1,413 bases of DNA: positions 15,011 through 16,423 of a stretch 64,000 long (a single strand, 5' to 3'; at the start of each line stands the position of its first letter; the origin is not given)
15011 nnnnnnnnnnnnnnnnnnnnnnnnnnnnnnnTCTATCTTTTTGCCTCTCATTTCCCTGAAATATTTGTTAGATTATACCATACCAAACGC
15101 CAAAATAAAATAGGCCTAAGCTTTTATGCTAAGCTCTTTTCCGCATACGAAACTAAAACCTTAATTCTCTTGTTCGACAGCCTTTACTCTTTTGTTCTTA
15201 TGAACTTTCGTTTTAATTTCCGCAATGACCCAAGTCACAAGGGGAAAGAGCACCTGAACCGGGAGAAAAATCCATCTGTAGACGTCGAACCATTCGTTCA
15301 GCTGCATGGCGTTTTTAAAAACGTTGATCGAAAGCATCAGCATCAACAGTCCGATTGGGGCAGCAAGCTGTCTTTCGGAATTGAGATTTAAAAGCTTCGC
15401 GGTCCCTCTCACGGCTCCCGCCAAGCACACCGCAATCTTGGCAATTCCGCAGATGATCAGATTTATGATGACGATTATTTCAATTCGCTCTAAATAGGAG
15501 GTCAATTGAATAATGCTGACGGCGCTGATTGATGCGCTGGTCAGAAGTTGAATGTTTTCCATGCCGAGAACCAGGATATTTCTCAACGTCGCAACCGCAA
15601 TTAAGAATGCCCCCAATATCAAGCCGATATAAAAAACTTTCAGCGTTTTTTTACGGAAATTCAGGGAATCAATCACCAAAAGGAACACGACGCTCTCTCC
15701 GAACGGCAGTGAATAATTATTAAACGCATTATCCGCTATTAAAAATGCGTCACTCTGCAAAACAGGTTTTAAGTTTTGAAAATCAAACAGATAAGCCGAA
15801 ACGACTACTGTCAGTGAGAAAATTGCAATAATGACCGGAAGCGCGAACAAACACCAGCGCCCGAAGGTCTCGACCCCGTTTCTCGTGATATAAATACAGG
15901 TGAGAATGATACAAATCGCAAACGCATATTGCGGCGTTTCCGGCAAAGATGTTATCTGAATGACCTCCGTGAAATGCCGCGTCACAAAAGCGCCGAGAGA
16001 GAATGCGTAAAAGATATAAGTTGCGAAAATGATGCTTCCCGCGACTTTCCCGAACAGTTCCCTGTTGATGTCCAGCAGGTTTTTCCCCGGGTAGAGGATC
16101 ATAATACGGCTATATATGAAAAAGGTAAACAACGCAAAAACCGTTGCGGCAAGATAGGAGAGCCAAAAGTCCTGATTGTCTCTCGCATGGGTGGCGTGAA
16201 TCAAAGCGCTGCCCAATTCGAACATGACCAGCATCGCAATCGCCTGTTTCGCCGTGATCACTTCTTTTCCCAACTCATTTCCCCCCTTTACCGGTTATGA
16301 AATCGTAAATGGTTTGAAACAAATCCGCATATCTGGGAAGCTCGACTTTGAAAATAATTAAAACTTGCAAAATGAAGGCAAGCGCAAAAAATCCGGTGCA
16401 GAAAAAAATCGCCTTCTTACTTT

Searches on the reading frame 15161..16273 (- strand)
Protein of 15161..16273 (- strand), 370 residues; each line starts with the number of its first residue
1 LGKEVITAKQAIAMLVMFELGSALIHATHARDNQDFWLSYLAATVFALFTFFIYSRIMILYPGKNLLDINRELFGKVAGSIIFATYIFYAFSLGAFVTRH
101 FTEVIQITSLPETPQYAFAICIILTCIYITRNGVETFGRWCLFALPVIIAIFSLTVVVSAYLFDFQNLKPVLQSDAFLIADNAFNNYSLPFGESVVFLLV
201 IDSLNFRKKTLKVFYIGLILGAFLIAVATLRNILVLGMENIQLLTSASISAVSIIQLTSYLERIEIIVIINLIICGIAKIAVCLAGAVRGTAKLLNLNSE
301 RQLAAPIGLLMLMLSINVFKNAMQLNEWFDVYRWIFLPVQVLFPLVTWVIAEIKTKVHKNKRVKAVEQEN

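Call 9: search_protein_families(library=pfam, proteins=[window:15161-16273:-], max_evalue=0.001)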
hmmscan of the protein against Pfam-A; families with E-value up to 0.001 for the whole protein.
window:15161-16273:- (370 aa): 1 family
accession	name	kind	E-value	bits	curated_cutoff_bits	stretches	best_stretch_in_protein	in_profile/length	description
PF03845.19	Spore_permease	-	7.7e-51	173.3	23.4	1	6-317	2-315/321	Spore germination protein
